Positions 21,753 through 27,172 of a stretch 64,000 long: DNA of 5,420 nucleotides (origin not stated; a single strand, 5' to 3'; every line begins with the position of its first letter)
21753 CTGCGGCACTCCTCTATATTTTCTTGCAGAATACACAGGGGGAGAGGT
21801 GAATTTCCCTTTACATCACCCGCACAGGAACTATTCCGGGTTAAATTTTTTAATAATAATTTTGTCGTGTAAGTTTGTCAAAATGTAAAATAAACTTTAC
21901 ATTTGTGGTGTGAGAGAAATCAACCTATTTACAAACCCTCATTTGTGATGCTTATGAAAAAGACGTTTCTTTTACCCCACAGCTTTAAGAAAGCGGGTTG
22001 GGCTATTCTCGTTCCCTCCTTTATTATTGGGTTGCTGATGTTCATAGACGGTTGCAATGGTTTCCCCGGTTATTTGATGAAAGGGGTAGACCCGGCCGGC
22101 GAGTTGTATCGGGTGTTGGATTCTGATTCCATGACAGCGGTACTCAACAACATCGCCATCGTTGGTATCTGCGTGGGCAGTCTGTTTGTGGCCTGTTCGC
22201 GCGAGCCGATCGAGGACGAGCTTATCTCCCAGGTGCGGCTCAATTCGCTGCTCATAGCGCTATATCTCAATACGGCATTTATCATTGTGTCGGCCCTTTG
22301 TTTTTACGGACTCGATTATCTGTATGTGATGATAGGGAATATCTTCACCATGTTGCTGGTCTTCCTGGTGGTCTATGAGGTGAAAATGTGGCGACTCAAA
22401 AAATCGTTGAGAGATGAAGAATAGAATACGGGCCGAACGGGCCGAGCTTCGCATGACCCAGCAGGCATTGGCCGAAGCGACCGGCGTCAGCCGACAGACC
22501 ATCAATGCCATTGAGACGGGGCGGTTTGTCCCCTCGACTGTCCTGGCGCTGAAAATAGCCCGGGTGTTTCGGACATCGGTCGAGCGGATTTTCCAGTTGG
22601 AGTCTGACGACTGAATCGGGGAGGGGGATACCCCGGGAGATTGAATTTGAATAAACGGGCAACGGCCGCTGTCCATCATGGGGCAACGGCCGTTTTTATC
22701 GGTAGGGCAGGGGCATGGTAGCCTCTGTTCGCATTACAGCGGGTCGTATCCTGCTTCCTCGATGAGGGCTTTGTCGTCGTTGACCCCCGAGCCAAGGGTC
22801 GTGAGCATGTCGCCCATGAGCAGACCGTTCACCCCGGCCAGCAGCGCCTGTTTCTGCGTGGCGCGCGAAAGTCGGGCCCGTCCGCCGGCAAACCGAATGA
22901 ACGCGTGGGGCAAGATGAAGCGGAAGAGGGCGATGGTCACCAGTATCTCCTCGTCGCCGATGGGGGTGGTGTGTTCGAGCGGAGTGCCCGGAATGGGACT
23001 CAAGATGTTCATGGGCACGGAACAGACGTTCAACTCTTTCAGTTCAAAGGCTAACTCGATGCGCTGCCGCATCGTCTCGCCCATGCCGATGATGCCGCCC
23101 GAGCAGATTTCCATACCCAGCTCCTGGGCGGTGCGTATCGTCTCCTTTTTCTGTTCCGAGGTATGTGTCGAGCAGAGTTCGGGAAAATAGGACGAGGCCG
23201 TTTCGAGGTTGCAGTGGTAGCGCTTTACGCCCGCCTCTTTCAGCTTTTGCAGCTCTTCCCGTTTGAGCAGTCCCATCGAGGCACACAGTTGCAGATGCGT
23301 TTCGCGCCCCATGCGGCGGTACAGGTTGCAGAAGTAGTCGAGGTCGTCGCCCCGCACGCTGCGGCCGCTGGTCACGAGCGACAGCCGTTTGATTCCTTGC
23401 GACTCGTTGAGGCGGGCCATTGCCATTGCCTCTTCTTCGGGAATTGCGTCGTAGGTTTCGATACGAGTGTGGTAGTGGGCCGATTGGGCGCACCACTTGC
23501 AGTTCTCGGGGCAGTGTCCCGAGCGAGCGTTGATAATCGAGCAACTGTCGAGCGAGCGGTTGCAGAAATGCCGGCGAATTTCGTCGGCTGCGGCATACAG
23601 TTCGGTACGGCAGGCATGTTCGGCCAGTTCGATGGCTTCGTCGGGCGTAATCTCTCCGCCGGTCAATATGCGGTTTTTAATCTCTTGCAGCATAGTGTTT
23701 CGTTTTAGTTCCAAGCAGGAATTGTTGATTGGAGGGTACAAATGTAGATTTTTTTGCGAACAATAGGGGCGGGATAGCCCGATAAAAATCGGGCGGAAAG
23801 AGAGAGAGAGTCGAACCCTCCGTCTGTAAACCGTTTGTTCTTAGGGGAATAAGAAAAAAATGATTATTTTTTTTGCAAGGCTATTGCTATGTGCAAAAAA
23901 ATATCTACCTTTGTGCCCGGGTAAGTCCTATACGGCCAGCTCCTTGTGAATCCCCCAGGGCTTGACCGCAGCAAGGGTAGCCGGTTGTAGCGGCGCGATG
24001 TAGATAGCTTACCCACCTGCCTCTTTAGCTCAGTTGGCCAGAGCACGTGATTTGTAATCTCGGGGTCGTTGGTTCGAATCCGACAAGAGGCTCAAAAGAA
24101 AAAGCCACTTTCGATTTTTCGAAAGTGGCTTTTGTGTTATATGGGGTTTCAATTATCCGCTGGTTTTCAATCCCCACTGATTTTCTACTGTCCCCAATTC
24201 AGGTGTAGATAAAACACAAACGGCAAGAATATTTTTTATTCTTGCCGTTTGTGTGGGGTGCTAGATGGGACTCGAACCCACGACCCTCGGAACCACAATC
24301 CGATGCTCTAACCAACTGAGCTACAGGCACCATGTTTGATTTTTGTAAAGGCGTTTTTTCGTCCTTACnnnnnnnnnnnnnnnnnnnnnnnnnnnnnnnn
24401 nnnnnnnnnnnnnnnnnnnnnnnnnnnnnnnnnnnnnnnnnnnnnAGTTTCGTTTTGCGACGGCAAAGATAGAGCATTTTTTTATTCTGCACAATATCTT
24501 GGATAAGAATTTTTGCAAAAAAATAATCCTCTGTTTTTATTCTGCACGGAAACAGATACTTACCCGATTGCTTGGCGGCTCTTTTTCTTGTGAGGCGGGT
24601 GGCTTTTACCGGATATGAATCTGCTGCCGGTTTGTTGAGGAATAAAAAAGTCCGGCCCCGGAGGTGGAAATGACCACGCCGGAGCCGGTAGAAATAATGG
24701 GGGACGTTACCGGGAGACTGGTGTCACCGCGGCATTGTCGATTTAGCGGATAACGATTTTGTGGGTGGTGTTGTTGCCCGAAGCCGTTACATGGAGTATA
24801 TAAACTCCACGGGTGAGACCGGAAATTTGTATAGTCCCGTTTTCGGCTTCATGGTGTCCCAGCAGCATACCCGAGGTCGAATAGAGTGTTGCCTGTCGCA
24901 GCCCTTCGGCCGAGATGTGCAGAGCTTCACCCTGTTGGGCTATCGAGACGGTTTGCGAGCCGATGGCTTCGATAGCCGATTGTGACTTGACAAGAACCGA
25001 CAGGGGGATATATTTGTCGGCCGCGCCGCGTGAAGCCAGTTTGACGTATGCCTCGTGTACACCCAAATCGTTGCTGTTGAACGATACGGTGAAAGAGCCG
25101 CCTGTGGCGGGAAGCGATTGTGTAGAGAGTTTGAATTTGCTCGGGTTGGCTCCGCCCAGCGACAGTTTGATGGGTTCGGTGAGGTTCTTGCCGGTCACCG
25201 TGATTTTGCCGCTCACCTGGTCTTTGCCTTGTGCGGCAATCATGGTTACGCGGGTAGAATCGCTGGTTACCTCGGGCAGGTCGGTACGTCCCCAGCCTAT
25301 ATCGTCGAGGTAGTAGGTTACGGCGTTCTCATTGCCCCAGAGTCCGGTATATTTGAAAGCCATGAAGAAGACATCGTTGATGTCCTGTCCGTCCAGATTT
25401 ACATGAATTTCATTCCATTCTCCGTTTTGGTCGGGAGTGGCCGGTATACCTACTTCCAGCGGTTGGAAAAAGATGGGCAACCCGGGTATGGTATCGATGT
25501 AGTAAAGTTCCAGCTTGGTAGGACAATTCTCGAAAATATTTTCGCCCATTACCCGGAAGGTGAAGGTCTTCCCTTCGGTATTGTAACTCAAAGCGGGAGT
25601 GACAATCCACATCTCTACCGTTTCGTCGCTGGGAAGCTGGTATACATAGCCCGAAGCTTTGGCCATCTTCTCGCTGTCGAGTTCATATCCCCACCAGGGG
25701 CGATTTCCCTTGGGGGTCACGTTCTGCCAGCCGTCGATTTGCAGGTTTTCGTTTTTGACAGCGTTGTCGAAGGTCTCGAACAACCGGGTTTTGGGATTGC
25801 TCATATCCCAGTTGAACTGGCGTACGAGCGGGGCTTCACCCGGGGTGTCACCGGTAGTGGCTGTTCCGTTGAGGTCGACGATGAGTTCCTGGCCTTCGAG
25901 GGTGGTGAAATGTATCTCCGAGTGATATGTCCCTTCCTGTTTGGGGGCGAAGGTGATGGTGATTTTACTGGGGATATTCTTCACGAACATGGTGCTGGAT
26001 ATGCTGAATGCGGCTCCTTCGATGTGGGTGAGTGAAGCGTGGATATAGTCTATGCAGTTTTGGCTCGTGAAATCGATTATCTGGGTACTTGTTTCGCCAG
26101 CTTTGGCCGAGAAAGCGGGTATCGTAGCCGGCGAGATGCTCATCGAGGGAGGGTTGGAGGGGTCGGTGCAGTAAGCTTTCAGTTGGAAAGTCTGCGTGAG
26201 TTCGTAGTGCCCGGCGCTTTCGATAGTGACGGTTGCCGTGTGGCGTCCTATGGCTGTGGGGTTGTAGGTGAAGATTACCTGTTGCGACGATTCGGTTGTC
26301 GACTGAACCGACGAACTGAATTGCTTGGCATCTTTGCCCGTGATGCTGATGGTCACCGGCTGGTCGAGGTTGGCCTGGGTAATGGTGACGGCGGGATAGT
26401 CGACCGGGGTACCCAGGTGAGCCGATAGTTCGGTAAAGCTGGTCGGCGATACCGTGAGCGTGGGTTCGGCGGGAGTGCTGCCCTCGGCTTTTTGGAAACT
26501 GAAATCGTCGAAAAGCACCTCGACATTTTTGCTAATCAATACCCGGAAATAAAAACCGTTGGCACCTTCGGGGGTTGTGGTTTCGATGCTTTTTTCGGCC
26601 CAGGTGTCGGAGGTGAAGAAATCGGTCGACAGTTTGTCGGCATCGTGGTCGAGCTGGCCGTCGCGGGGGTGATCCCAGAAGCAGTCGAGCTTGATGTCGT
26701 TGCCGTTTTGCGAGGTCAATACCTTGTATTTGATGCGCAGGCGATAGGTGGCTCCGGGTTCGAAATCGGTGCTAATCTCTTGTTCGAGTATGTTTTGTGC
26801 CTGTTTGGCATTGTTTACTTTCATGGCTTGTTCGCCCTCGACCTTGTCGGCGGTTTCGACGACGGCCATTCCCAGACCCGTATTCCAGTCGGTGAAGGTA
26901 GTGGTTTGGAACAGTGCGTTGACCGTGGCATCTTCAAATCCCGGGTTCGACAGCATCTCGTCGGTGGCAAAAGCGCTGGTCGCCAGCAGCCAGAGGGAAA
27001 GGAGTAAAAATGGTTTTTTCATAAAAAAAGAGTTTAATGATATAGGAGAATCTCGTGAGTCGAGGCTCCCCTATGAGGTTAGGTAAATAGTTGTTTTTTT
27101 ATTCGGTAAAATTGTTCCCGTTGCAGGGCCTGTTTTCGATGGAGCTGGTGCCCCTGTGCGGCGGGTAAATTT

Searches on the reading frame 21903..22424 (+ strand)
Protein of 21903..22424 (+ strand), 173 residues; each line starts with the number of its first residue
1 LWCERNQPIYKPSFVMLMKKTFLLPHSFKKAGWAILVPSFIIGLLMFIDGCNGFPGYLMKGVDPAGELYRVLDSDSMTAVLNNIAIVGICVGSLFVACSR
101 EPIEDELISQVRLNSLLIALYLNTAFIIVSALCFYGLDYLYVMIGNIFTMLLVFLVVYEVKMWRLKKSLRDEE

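Call 7: search_protein_families(library=pfam, proteins=[window:21903-22424:+], max_evalue=0.01)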
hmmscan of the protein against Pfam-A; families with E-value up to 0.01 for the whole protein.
window:21903-22424:+ (173 aa): 0 families

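Call 8: search_protein_families(library=ncbifam, proteins=[window:21903-22424:+], max_evalue=0.01)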
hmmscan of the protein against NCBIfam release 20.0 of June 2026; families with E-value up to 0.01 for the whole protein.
window:21903-22424:+ (173 aa): 0 families

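Call 54: find_encoding_contigs(protein=window:21948-22424:+, flank=7000, max_places=10)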
Protein window:21948-22424:+ (158 aa): no gene with exactly this product is on record in the collection.

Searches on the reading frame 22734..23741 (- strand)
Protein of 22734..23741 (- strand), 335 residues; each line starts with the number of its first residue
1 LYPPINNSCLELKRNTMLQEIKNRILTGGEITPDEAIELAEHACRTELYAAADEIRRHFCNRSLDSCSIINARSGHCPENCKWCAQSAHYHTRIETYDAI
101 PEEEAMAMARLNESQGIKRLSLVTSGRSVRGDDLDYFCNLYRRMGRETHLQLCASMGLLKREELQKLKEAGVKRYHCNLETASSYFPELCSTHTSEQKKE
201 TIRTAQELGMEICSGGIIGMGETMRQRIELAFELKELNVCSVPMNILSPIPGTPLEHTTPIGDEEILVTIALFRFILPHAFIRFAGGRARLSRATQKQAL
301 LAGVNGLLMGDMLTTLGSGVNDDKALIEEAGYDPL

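Call 7: search_protein_families(library=pfam, proteins=[window:22734-23741:-], max_evalue=0.01)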
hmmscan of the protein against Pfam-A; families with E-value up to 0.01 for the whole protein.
window:22734-23741:- (335 aa): 2 families
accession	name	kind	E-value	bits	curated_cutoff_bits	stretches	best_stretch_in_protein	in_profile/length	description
PF06968.18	BATS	-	1.6e-23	83.1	22.2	1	243-332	1-87/88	Biotin and Thiamin Synthesis associated domain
PF04055.27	Radical_SAM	-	1.7e-22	80.8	29.5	1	76-231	6-163/166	Radical SAM superfamily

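Call 8: search_protein_families(library=ncbifam, proteins=[window:22734-23741:-], max_evalue=0.01)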
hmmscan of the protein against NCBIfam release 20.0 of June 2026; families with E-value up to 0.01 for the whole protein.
window:22734-23741:- (335 aa): 21 families
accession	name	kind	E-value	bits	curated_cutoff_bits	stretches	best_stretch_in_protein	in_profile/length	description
TIGR00433.2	bioB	equivalog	1.9e-119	398.5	225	1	30-332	2-306/307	biotin synthase BioB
NF006308.0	PRK08508.1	equivalog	1.3e-63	214.8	377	1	66-333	6-273/279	biotin synthase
TIGR03910.1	pyrrolys_PylB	equivalog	2.5e-21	76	348.2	1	16-282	3-273/347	methylornithine synthase PylB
TIGR03957.1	rSAM_HmdB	equivalog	1.2e-19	70.7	320.9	1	47-283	20-256/317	5,10-methenyltetrahydromethanopterin hydrogenase cofactor biosynthesis protein HmdB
NF053743.1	LipS2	equivalog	4.5e-13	49.3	270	1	74-261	30-216/292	LipS2 family lipoyl synthase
TIGR03956.1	rSAM_HydE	equivalog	1.8e-09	37.3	254.6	1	37-307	20-289/340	[FeFe] hydrogenase H-cluster radical SAM maturase HydE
TIGR03550.1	F420_cofG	equivalog_domain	1.2e-08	34.5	213.35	1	133-305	82-261/322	7,8-didemethyl-8-hydroxy-5-deazariboflavin synthase CofG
NF006687.0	PRK09234.1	equivalog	1.9e-07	29.7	1018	1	132-281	152-312/849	bifunctional FO biosynthesis protein CofGH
NF053742.1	LipS1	equivalog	1.3e-06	28.3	230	1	74-275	14-211/268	LipS1 family lipoyl synthase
TIGR03699.1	menaquin_MqnC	equivalog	1.9e-06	27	428.1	1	30-237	2-222/342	cyclic dehypoxanthinyl futalosine synthase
TIGR02666.1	moaA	equivalog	6.5e-05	22.1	284.05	1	76-211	19-156/336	GTP 3',8-cyclase MoaA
NF001199.0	PRK00164.2-1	equivalog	8.1e-05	21.9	231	1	75-212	20-152/308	GTP 3',8-cyclase MoaA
NF004884.0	PRK06245.1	equivalog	0.00012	21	209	1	150-279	107-244/340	7,8-didemethyl-8-hydroxy-5-deazariboflavin synthase subunit CofG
NF004911.0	PRK06267.1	equivalog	0.00013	21.3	305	1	156-280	115-237/351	hypothetical protein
NF005609.0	PRK07360.1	equivalog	0.00018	20.4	426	0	14-89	4-83/374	7,8-didemethyl-8-hydroxy-5-deazariboflavin synthase subunit CofH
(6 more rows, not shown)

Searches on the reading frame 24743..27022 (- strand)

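Call 7: search_protein_families(library=pfam, proteins=[window:24743-27022:-], max_evalue=0.01)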
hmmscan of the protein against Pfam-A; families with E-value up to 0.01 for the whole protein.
window:24743-27022:- (759 aa): 7 families
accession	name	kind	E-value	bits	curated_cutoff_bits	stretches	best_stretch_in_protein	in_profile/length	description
PF02018.23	CBM_4_9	-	7.3e-08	33.3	25.9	1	22-161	2-129/136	Carbohydrate binding domain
PF24507.1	Ig_CFAP65_4th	-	2.5e-06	28.2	27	1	353-388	41-76/76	CFAP65, fourth Ig-like domain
PF18962.6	Por_Secre_tail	-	7.7e-06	26.6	27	1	710-758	23-75/75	Secretion system C-terminal sorting domain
PF22073.2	Cep192_D4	-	1.8e-05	25.4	35.5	0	225-285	40-111/112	Cep192 domain 4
PF00630.25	Filamin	-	2.1e-05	25.7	26.9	0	221-268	39-83/93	Filamin/ABP280 repeat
PF22066.2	Cep192_D8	-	0.0021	18.7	33.5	0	333-388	50-100/101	Cep192 domain 8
PF22825.2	HpiC1-like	-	0.008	16.7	27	0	25-98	6-91/174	HpiC1 cyclase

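Call 8: search_protein_families(library=ncbifam, proteins=[window:24743-27022:-], max_evalue=0.01)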
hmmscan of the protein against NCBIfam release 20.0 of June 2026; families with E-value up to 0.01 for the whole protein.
window:24743-27022:- (759 aa): 4 families
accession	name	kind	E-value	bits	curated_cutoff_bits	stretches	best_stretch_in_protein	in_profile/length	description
NF038128.1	choice_anch_J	domain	2.5e-10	40.8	30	1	414-575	2-160/162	choice-of-anchor J domain-containing protein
TIGR04183.1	Por_Secre_tail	domain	7.2e-08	32.3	23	1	705-759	17-72/72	T9SS type A sorting domain-containing protein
NF012200.0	choice_anch_D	domain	6.7e-07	29.8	45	1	180-269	8-103/108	choice-of-anchor D domain-containing protein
NF052434.1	Mep72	equivalog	0.0078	14.8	645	0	38-188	281-430/573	biofilm-associated metzincin protease Mep72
